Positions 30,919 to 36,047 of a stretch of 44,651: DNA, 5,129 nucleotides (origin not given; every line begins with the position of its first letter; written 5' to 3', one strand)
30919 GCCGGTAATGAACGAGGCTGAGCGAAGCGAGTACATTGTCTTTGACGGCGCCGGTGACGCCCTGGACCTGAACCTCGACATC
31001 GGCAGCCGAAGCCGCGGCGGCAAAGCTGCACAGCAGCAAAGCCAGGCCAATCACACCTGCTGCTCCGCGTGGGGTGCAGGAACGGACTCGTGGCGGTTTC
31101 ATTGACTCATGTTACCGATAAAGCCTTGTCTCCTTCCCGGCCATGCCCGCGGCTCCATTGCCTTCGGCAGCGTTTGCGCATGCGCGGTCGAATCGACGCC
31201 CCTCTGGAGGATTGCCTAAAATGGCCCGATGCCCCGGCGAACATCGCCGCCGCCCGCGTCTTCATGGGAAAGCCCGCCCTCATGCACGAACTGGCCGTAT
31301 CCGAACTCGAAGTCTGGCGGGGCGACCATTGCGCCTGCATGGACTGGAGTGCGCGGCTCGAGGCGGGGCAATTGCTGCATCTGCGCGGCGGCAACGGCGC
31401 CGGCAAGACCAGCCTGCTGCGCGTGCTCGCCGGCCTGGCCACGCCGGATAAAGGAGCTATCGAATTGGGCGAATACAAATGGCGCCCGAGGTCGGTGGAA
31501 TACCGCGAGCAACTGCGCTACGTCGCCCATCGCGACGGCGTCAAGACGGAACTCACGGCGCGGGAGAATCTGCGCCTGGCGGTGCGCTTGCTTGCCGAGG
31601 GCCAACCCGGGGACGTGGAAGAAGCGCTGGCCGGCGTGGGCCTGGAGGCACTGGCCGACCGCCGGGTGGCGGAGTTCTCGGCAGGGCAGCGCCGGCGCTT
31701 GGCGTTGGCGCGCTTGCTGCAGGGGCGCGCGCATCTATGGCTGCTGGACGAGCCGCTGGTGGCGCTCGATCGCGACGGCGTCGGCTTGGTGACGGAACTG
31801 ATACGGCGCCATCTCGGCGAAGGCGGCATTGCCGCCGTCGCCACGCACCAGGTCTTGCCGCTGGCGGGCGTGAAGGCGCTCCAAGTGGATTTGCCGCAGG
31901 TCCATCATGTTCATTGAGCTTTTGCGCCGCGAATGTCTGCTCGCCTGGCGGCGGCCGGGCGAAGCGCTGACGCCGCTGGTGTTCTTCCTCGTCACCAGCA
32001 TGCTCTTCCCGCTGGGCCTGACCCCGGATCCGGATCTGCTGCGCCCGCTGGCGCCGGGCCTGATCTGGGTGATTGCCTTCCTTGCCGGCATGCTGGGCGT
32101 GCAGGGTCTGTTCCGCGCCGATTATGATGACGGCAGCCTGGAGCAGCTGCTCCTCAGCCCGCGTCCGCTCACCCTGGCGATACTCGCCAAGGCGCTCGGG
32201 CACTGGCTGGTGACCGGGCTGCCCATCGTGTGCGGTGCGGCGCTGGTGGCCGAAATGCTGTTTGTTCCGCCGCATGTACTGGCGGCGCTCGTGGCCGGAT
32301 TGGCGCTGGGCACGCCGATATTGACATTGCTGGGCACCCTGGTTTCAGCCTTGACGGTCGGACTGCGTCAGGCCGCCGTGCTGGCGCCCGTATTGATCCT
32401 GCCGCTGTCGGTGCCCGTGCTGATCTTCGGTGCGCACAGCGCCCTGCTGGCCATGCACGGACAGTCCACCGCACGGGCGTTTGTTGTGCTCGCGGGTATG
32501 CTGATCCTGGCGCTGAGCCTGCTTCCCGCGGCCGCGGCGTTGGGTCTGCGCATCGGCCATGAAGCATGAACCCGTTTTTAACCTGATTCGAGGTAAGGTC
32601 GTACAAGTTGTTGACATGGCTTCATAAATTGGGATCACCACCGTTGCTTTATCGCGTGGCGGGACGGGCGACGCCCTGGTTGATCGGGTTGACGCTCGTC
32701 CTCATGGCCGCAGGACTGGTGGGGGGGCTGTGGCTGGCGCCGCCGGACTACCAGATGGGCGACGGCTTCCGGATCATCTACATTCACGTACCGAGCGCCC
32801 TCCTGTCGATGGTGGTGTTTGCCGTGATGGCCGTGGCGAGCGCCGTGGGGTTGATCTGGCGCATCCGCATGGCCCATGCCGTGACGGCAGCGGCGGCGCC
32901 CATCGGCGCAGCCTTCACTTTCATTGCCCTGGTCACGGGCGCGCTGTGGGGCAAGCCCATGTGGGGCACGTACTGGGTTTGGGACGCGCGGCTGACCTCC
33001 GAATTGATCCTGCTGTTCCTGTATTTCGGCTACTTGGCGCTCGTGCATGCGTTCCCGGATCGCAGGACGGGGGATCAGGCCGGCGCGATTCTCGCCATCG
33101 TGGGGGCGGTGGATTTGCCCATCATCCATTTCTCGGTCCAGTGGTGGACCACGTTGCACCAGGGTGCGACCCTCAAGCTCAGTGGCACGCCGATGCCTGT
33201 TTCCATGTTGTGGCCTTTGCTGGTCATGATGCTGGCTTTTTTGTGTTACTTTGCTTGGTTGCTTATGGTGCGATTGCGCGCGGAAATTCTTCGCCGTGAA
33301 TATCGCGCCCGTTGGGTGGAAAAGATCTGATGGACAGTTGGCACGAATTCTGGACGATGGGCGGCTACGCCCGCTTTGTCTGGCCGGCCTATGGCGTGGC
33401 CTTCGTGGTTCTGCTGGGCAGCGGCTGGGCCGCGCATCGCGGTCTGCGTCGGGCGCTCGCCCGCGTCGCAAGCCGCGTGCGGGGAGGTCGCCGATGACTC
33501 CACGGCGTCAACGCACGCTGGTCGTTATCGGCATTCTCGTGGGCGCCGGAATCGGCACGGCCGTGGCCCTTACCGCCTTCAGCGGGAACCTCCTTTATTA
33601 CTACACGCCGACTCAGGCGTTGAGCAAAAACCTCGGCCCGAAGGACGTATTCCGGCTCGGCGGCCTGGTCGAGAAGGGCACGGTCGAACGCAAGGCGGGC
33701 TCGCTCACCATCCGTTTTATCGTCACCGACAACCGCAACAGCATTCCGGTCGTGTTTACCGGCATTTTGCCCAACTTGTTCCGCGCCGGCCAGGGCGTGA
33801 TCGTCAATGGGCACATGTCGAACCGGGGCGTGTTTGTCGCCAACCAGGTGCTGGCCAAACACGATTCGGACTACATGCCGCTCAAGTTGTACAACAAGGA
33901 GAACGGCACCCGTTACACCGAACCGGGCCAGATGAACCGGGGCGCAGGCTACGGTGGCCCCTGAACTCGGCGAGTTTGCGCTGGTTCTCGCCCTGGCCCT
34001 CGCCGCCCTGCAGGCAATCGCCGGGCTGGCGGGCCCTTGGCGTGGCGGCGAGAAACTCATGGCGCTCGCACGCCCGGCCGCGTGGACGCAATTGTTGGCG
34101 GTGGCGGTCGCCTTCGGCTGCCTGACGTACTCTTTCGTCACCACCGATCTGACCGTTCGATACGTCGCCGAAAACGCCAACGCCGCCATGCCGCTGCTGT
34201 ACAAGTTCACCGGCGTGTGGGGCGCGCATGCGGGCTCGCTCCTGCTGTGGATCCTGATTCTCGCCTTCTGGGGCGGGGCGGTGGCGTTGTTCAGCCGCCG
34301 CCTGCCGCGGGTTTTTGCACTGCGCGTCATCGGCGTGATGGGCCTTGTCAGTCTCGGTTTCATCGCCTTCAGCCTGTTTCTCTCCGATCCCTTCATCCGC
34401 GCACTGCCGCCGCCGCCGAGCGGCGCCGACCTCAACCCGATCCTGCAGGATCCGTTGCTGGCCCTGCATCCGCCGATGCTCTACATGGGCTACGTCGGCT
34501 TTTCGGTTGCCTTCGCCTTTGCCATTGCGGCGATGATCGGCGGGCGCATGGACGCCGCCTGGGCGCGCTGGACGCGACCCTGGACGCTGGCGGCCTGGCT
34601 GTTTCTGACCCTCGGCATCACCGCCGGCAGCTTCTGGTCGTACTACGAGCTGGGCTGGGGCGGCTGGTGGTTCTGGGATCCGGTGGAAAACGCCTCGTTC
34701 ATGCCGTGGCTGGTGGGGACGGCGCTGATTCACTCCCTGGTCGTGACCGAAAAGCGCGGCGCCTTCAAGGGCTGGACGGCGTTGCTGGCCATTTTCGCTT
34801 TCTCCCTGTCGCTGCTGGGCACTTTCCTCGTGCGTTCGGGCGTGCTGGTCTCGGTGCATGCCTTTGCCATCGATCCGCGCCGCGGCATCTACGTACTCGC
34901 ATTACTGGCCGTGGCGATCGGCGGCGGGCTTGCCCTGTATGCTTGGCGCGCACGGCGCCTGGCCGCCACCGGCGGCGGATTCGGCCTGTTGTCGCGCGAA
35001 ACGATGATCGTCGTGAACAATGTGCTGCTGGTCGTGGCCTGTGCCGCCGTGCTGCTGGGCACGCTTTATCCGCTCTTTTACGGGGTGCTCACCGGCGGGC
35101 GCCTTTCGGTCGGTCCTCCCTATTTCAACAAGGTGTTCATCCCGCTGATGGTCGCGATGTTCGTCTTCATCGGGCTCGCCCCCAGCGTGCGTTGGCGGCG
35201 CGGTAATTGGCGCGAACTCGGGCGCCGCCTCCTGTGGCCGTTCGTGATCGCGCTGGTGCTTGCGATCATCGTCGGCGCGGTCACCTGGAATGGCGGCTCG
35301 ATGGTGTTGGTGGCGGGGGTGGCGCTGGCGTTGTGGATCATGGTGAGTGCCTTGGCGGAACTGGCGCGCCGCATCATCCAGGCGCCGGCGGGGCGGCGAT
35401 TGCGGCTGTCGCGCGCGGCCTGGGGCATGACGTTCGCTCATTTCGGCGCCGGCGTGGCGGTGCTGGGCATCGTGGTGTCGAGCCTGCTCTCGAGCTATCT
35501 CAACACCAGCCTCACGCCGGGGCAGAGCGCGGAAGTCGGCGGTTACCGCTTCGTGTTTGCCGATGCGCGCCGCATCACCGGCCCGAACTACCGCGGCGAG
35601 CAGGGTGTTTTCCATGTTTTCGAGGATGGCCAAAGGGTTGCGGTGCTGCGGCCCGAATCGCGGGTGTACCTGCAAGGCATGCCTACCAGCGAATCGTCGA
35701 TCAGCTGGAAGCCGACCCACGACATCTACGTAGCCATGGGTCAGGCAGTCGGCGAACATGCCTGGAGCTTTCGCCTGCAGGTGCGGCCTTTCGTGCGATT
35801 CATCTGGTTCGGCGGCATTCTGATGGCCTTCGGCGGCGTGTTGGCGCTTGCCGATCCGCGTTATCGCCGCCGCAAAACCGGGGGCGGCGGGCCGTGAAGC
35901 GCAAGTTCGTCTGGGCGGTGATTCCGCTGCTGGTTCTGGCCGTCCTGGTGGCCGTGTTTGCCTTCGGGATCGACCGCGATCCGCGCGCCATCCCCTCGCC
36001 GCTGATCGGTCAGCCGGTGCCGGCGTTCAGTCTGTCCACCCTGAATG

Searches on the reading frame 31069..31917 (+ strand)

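Call 35: search_protein_families(library=pfam, proteins=[window:31069-31917:+], max_evalue=0.001)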
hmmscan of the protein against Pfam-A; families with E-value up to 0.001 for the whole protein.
window:31069-31917:+ (282 aa): 1 family
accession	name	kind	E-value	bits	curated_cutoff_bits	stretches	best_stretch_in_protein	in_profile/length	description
PF00005.33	ABC_tran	-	8.4e-29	101.3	25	1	92-230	3-136/137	ABC transporter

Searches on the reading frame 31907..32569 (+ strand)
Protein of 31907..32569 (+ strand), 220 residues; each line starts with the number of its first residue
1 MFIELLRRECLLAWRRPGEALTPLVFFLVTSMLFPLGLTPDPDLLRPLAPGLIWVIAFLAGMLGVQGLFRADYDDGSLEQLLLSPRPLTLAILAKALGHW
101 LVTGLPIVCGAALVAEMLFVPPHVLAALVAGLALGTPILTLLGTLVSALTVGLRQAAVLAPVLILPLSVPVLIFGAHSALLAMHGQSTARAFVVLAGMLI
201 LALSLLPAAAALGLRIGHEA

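Call 35: search_protein_families(library=pfam, proteins=[window:31907-32569:+], max_evalue=0.001)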
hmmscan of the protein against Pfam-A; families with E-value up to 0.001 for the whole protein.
window:31907-32569:+ (220 aa): 3 families
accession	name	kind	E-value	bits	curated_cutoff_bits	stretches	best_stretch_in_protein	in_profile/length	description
PF03379.19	CcmB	-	1e-56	192.2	24.9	1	2-216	1-215/215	CcmB protein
PF01061.29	ABC2_membrane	-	1.1e-10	41.8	26.9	1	3-168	4-174/211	ABC-2 type transporter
PF12698.13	ABC2_membrane_3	-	2.2e-06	27.4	31.6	1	48-209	164-309/347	ABC-2 family transporter protein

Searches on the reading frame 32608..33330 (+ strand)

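Call 35: search_protein_families(library=pfam, proteins=[window:32608-33330:+], max_evalue=0.001)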
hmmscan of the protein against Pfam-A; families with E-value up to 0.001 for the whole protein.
window:32608-33330:+ (240 aa): 1 family
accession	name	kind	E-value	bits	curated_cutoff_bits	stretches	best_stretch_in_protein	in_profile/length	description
PF01578.25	Cytochrom_C_asm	-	1.3e-36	126.7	29.9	1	4-184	11-212/212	Cytochrome C assembly protein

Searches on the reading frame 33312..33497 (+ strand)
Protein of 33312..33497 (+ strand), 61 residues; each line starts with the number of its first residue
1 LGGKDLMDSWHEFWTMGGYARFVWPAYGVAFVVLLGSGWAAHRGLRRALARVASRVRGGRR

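Call 35: search_protein_families(library=pfam, proteins=[window:33312-33497:+], max_evalue=0.001)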
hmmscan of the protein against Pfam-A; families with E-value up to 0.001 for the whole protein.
window:33312-33497:+ (61 aa): 1 family
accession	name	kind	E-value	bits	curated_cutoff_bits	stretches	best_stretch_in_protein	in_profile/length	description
PF04995.19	CcmD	-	5.4e-08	33.2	25.6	1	17-55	1-39/44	Heme exporter protein D (CcmD)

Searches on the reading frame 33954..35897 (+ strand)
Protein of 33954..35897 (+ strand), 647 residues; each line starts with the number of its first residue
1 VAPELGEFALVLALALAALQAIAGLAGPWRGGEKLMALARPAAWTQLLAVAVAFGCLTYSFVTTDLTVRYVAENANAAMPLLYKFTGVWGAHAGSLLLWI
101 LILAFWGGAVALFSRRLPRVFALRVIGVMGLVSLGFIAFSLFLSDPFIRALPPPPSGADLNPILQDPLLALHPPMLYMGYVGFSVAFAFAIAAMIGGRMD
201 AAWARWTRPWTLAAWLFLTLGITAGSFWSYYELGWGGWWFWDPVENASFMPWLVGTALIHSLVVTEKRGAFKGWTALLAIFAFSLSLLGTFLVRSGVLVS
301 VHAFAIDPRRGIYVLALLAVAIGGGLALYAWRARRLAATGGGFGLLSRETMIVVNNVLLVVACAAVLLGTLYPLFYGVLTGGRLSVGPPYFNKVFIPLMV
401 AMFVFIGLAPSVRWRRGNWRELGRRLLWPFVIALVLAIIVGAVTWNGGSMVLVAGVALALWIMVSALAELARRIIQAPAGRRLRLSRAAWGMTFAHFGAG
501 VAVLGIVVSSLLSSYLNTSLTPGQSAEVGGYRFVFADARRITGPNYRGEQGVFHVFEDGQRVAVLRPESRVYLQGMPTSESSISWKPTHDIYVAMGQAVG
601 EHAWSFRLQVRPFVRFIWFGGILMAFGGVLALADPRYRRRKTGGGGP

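Call 35: search_protein_families(library=pfam, proteins=[window:33954-35897:+], max_evalue=0.001)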
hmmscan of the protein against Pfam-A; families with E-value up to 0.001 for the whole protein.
window:33954-35897:+ (647 aa): 2 families
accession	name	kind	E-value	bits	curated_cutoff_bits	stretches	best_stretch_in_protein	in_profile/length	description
PF16327.10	CcmF_C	-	3.2e-108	362.2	28.7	1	315-634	1-322/323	Cytochrome c-type biogenesis protein CcmF C-terminal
PF01578.25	Cytochrom_C_asm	-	3.6e-49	167.7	29.9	1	89-295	1-206/212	Cytochrome C assembly protein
